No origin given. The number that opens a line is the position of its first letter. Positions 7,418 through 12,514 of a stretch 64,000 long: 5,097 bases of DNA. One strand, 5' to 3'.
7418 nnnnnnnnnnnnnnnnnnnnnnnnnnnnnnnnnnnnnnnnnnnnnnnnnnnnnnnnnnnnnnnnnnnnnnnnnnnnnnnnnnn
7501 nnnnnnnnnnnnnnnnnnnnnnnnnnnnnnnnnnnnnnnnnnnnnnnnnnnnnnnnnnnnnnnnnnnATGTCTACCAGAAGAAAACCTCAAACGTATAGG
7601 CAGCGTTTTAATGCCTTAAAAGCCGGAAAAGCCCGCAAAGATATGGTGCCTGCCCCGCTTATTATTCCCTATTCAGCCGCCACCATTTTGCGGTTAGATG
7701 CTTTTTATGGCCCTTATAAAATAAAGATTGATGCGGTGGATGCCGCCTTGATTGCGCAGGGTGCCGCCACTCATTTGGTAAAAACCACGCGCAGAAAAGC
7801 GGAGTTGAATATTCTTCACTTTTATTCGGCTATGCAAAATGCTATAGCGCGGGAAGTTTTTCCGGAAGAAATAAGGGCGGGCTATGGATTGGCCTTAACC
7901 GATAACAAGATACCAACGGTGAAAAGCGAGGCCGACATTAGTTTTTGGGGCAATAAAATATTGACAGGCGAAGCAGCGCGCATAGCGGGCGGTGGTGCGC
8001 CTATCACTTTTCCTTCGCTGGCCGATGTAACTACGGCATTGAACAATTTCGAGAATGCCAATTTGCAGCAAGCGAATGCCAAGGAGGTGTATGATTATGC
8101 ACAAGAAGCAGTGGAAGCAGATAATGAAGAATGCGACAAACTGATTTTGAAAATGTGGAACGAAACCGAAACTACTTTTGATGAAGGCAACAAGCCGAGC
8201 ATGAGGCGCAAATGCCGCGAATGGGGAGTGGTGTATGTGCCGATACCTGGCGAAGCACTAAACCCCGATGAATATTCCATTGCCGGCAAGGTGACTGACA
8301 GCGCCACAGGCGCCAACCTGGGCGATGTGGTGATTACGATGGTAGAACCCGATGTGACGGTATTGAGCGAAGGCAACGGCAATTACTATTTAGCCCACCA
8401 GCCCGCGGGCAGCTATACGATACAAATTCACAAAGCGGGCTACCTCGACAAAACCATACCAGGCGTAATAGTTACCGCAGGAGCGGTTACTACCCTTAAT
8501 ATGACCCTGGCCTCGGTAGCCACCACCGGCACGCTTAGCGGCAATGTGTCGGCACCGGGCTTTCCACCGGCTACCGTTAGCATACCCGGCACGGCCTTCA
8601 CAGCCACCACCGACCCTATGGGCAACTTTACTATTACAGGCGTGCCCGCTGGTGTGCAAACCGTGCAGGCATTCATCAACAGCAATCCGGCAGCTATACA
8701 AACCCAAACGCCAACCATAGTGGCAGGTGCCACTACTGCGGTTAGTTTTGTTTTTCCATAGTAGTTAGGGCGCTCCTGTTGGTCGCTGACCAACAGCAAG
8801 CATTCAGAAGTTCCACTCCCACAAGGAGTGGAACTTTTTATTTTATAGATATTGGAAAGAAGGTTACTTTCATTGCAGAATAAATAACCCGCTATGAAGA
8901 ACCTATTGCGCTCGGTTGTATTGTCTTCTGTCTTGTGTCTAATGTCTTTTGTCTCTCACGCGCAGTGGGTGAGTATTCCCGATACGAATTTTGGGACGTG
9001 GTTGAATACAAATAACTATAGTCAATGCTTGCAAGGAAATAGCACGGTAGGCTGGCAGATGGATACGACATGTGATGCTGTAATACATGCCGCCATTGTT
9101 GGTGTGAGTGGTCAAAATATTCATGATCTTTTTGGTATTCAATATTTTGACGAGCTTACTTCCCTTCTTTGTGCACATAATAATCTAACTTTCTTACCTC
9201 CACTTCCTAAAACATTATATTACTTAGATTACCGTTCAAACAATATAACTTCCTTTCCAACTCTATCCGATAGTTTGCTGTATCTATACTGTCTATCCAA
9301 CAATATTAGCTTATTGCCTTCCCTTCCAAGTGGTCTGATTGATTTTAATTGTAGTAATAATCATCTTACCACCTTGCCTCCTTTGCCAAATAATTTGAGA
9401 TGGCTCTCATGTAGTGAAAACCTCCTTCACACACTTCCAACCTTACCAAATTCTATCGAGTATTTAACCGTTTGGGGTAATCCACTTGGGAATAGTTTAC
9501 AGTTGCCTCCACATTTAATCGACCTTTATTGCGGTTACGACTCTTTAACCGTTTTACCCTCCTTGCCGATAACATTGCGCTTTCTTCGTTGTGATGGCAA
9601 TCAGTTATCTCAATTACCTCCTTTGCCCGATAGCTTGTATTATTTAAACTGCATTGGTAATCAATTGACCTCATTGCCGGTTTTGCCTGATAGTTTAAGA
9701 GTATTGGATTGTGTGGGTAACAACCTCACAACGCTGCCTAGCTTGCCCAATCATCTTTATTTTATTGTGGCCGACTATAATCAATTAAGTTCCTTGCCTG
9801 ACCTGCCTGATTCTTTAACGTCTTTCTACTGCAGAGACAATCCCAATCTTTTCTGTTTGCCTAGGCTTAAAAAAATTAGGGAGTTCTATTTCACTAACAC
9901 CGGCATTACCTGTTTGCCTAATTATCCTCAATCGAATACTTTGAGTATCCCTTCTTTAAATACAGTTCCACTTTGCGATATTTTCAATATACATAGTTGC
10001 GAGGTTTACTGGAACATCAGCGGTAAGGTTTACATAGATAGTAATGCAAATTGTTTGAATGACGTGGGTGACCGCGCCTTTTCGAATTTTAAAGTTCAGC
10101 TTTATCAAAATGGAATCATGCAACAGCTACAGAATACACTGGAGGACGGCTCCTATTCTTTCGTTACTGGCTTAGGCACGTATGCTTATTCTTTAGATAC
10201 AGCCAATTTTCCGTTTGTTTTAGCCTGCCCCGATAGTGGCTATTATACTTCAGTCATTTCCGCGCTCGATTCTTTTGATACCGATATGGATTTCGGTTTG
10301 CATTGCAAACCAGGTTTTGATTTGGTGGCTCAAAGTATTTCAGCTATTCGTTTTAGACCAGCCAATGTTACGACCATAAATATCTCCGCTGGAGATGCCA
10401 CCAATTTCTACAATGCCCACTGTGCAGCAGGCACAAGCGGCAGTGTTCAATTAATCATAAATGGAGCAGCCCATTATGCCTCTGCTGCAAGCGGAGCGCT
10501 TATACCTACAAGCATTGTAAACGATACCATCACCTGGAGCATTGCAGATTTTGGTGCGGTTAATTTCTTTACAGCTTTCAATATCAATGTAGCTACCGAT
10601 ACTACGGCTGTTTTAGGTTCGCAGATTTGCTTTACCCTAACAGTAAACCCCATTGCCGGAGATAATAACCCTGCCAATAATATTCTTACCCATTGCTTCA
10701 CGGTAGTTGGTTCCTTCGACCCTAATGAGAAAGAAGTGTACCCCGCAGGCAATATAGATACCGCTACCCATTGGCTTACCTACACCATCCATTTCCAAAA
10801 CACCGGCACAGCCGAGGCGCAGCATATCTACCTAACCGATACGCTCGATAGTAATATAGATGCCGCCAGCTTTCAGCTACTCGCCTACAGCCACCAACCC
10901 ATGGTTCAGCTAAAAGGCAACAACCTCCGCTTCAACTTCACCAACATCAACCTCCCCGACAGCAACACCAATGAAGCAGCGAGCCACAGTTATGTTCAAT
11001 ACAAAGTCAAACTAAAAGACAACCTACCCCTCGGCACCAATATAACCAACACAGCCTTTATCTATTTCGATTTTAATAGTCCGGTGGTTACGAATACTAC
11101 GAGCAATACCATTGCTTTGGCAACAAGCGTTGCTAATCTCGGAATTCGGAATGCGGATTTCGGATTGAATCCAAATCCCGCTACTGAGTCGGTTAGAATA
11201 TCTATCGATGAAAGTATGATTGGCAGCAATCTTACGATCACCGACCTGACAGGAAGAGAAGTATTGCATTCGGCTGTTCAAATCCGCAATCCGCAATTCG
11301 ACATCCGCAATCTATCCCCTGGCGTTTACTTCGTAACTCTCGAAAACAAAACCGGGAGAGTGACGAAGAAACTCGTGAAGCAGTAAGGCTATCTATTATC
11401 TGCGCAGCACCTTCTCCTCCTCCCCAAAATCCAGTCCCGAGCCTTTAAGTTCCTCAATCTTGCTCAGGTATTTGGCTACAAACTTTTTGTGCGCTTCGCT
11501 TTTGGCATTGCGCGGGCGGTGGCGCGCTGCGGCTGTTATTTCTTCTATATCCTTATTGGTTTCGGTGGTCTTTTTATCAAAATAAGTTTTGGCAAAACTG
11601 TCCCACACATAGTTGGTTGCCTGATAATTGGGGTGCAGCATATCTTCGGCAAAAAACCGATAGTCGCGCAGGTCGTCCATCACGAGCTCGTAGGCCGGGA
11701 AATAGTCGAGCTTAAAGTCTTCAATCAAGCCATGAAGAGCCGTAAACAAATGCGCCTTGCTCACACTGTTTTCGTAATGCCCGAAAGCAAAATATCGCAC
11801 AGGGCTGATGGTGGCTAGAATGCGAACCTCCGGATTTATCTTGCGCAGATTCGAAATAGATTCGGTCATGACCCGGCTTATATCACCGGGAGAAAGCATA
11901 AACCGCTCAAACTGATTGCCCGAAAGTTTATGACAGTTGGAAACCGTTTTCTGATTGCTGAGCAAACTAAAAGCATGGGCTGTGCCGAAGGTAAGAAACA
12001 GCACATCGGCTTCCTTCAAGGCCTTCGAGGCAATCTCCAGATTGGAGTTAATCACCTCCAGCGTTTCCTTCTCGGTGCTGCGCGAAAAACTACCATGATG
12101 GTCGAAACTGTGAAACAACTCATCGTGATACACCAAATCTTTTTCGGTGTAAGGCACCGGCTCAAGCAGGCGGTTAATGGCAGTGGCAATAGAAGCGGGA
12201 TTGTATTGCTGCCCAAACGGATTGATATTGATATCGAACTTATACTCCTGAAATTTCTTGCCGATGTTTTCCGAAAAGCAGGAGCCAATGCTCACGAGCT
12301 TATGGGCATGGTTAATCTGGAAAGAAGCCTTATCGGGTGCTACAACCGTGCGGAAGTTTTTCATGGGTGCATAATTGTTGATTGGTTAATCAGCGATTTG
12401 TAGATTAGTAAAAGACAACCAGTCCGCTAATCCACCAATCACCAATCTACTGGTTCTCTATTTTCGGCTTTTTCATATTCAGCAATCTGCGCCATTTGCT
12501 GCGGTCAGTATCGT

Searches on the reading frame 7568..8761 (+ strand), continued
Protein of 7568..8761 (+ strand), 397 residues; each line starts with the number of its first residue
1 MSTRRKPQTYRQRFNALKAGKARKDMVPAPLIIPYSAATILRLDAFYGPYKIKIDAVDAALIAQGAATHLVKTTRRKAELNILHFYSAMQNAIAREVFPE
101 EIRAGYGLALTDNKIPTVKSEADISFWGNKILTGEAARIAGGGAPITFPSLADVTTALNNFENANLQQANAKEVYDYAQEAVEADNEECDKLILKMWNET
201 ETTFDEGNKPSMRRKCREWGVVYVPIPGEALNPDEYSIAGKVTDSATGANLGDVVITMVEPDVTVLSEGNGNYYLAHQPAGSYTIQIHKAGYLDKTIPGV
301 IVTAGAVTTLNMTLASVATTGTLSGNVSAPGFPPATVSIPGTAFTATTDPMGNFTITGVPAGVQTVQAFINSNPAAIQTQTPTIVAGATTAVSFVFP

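Call 68: search_protein_families(library=pfam, proteins=[L133:1848-2096:-, L135:1704-1958:-, L134:1389-1733:-, L134:645-1379:-, L139:1072-1755:-, L119:2995-3321:-, L159:1599-1979:+, L162:1579-2013:+, L154:1485-1766:+], max_evalue=0.05)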
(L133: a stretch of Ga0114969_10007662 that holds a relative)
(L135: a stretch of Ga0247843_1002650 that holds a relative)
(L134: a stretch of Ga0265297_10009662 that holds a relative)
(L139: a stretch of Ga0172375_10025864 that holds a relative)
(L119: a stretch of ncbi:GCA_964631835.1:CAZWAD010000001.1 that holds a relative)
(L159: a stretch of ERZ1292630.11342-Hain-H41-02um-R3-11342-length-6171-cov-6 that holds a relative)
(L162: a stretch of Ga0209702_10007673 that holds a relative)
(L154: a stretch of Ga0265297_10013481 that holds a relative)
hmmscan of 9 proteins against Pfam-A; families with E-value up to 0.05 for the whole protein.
L133:1848-2096:- (82 aa): 6 families
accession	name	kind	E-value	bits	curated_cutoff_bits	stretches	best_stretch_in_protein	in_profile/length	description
PF13560.12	HTH_31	-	7.2e-11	42.7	27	1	19-71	1-54/64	Helix-turn-helix domain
PF01381.28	HTH_3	-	4.1e-10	40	23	1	24-76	1-53/55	Helix-turn-helix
PF13443.12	HTH_26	-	8.4e-06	26.4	22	1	23-72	1-51/63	Cro/C1-type HTH DNA-binding domain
PF13744.12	HTH_37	-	0.00024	21.3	27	1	19-71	18-68/80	Helix-turn-helix domain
PF13413.12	HTH_25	-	0.0005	20.3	24.6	1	24-56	2-34/62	Helix-turn-helix domain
PF12844.13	HTH_19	-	0.00085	19.6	30.2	1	21-66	1-46/64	Helix-turn-helix domain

L135:1704-1958:- (84 aa): 0 families

L134:1389-1733:- (114 aa): 4 families
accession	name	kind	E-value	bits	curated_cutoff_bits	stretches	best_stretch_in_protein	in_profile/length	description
PF06865.17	Ppnp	-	4.5e-34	117.1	25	1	24-113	2-92/92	Pyrimidine/purine nucleoside phosphorylase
PF05899.18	Cupin_3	-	0.0013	18.8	23.5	1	50-100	14-63/74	EutQ-like cupin domain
PF12852.13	Cupin_6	-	0.0034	17.6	26.7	1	56-102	29-75/183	Cupin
PF07883.17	Cupin_2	-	0.011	15.8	27.2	1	61-101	19-56/70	Cupin domain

L134:645-1379:- (244 aa): 0 families

L139:1072-1755:- (227 aa): 1 family
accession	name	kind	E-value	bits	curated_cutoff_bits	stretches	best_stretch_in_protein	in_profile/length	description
PF12099.14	DUF3575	-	3.9e-07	30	21.1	1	105-209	60-158/177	Protein of unknown function (DUF3575)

L119:2995-3321:- (108 aa): 1 family
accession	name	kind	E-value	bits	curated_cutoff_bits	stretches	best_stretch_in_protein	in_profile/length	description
PF01381.28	HTH_3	-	0.019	15.4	23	1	14-63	1-51/55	Helix-turn-helix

L159:1599-1979:+ (126 aa): 3 families
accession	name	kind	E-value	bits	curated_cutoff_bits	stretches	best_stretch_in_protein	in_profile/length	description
PF13975.11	gag-asp_proteas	-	9.4e-06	26.6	28.2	1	23-86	10-76/92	gag-polyprotein putative aspartyl protease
PF13650.11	Asp_protease_2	-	0.00013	23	24.3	1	23-85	10-75/90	Aspartyl protease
PF02160.20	Peptidase_A3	-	0.0093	15.9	21.3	1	17-64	15-63/208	Cauliflower mosaic virus peptidase (A3)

L162:1579-2013:+ (144 aa): 1 family
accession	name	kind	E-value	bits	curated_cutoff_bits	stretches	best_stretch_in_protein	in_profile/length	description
PF21300.2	LbR_Ice_bind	-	0.0093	16.5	30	1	66-140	22-97/97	Grass antifreeze beta roll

L154:1485-1766:+ (93 aa): 1 family
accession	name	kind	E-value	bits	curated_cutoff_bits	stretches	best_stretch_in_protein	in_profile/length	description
PF19176.5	DUF5858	-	0.025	14.8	27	0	28-61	16-48/61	Family of unknown function (DUF5858)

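Call 88: find_encoding_contigs(protein=window:7568-8758:+, flank=3000, max_places=8)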
Protein window:7568-8758:+ (397 aa): no gene with exactly this product is on record in the collection.

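Call 89: find_encoding_contigs(protein=P0037, flank=4000, max_places=2)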
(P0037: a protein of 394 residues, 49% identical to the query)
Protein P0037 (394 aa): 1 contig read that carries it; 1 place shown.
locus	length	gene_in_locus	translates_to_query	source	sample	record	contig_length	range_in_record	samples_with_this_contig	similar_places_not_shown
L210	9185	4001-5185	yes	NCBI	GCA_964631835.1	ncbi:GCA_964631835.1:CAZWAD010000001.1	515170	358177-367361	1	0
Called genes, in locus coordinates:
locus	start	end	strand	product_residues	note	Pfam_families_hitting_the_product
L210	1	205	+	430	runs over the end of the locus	PF00083:Sugar_tr, PF07690:MFS_1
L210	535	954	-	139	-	PF13470:PIN_3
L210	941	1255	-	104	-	-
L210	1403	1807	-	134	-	-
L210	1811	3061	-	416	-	PF13304:AAA_21, PF13175:AAA_15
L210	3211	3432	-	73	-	PF01381:HTH_3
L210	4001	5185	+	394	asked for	PF13620:CarboxypepD_reg, PF13715:CarbopepD_reg_2 (weak), PF22904:NOMO1-like_2nd (faint)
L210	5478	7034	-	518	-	PF18962:Por_Secre_tail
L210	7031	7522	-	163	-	PF18962:Por_Secre_tail (faint)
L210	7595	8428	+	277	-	PF13428:TPR_14 (faint), PF13176:TPR_7 (faint), PF23914:TPR_CcmH_CycH, PF03704:BTAD (weak), PF21033:RMD1-3 (weak), PF12895:ANAPC3 (weak), PF13432:TPR_16 (weak), PF14559:TPR_19, +6 more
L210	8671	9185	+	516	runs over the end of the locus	PF10150:RNase_E_G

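Call 95: search_protein_families(library=pfam, proteins=[L123:211-1731:-, L129:293-1933:-, L203:3665-5125:-, L120:3472-3702:-, L210:3211-3432:-, L201:4705-5268:-, L148:46-951:+], max_evalue=0.01)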
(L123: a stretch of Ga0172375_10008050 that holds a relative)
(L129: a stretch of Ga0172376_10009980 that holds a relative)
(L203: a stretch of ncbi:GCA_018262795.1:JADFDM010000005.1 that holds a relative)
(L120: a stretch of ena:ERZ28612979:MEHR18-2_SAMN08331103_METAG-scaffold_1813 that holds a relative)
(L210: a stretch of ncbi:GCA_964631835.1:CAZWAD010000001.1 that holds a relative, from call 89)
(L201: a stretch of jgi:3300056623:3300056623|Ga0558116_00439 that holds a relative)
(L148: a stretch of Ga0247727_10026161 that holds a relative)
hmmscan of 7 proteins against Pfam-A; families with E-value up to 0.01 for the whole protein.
L123:211-1731:- (506 aa): 0 families

L129:293-1933:- (546 aa): 0 families

L203:3665-5125:- (486 aa): 1 family
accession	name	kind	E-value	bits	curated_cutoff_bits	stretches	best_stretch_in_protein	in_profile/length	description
PF20448.3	DUF6705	-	0.0094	16.2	24.4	0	119-239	52-159/188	Family of unknown function (DUF6705)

L120:3472-3702:- (76 aa): 0 families

L210:3211-3432:- (73 aa): 5 families
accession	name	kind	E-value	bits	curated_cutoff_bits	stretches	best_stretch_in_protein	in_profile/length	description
PF01381.28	HTH_3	-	4.8e-08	33.4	23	1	25-68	11-54/55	Helix-turn-helix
PF13443.12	HTH_26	-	6.7e-05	23.5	22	1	18-66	6-54/63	Cro/C1-type HTH DNA-binding domain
PF13560.12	HTH_31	-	0.00048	20.8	27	1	25-65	16-57/64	Helix-turn-helix domain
PF12844.13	HTH_19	-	0.00065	20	30.2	1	14-65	4-54/64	Helix-turn-helix domain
PF13413.12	HTH_25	-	0.0031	17.7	24.6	1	16-49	4-36/62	Helix-turn-helix domain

L201:4705-5268:- (187 aa): 2 families
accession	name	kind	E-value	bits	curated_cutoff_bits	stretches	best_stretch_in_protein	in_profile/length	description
PF13392.12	HNH_3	-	0.00019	21.4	24.8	1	86-109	19-42/46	HNH endonuclease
PF00847.26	AP2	-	0.0073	17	33.3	0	122-161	1-45/54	AP2 domain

L148:46-951:+ (301 aa): 3 families
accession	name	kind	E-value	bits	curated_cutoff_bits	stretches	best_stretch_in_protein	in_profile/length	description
PF18962.6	Por_Secre_tail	-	1.6e-09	38.3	27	1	222-299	1-75/75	Secretion system C-terminal sorting domain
PF11551.14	Omp28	-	0.00019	21.7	34.9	1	38-199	6-163/171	Outer membrane protein Omp28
PF13860.13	FlgD_ig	-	0.0024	18.2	27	0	230-289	11-76/79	FlgD Ig-like domain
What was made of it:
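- On Operator region of an XRE-type regulator: The same layout occurs in L133 and L210, and with a weaker HTH match in L119 (calls 68, 89, 95).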

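Call 103: search_protein_families(library=padloc, proteins=[window:7568-8761:+, L210:3211-3432:-, L201:4705-5268:-], max_evalue=0.01)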
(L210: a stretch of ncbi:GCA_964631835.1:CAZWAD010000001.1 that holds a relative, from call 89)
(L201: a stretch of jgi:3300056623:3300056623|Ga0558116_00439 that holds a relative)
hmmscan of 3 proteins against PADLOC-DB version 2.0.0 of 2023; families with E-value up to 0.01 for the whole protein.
window:7568-8761:+ (397 aa): 1 family
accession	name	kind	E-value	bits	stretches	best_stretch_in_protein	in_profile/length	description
PDLC04112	JukA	-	0.0015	16.2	1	285-364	134-210/234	-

L210:3211-3432:- (73 aa): 11 families
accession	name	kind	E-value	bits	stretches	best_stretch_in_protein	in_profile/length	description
PDLC02926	HTH_VI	-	6e-07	27.6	1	25-68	16-59/92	-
PDLC03665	Control_protein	-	8.4e-06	24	1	4-70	3-69/77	control protein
PDLC03954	RmrA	-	1.2e-05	22.4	1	7-70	8-70/380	-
PDLC04142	capH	-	2.6e-05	23.2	1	6-70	3-66/103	capH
PDLC03953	RmrA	-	3.5e-05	21.2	1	26-69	21-64/373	-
PDLC03664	Control_protein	-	3.6e-05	22.1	1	10-70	14-73/74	control protein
PDLC03956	RmrA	-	0.00015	19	1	8-70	7-69/399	-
PDLC03949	RmrA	-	0.0002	18.4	1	13-71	6-63/363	-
PDLC03947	RmrA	-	0.00024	18.1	1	6-71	8-72/383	-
PDLC03944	RmrA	-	0.0013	15.8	1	12-71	9-67/384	-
PDLC03946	RmrA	-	0.0066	13.2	1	27-71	19-63/357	-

L201:4705-5268:- (187 aa): 1 family
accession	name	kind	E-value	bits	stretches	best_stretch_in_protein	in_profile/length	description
PDLC03687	HEase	-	0.0033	15.4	1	36-110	29-96/178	homing endonuclease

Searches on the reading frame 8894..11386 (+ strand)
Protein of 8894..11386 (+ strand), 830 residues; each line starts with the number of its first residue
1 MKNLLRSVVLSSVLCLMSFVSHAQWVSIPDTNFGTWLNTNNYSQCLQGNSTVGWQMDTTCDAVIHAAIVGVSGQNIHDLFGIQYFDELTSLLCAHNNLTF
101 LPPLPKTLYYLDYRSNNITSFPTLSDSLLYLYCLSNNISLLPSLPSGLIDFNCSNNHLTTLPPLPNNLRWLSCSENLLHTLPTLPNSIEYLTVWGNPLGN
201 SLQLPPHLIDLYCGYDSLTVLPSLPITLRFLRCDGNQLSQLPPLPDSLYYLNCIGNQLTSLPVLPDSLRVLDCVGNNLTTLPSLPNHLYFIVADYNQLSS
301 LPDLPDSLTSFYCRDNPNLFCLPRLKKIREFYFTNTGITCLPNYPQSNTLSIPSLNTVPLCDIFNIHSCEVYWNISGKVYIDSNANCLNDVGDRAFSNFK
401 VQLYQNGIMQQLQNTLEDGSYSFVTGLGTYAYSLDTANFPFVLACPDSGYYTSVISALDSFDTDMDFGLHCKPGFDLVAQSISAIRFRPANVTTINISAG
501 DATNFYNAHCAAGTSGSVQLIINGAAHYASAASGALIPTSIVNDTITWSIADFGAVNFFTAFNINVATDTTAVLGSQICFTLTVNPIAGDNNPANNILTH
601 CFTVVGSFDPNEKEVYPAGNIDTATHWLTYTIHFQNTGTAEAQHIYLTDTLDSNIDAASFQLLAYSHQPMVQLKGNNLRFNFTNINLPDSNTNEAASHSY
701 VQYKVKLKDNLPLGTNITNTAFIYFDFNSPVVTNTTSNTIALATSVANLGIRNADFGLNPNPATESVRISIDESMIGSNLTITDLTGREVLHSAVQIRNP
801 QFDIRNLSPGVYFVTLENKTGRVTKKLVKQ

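Call 10: search_protein_families(library=pfam, proteins=[window:8894-11386:+], max_evalue=0.01)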
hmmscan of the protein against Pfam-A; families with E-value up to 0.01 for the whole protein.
window:8894-11386:+ (830 aa): 5 families
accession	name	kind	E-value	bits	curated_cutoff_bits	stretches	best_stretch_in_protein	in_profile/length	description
PF24595.1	DUF7619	-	8.1e-44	149.4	27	1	609-739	1-133/133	Domain of unknown function (DUF7619)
PF18962.6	Por_Secre_tail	-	1.7e-12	47.8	27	1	760-828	3-74/75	Secretion system C-terminal sorting domain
PF12799.13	LRR_4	-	4.4e-12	46.3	27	1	227-265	2-43/44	Leucine Rich repeats (2 copies)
PF17210.9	SdrD_B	-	9e-05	23.1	29.7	1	377-435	5-63/112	SdrD B-like domain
PF25549.1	DUF7927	-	0.0067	17.1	31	0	626-722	20-110/132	Domain of unknown function (DUF7927)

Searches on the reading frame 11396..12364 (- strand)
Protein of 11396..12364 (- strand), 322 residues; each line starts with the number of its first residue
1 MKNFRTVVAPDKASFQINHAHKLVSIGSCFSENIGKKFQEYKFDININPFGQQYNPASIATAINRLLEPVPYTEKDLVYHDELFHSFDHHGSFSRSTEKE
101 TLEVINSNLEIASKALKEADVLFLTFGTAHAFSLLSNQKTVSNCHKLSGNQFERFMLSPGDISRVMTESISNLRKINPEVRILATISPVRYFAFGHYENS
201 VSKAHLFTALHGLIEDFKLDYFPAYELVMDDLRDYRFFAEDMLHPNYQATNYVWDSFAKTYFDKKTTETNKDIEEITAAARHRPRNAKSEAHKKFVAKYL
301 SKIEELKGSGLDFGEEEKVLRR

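Call 10: search_protein_families(library=pfam, proteins=[window:11396-12364:-], max_evalue=0.01)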
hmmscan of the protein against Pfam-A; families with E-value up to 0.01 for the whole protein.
window:11396-12364:- (322 aa): 2 families
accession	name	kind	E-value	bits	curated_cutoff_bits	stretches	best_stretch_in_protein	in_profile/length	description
PF08885.17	GSCFA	-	4e-84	282.5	25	1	22-257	1-237/237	GSCFA family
PF13472.12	Lipase_GDSL_2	-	0.0021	19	32.9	1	116-247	60-173/178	GDSL-like Lipase/Acylhydrolase family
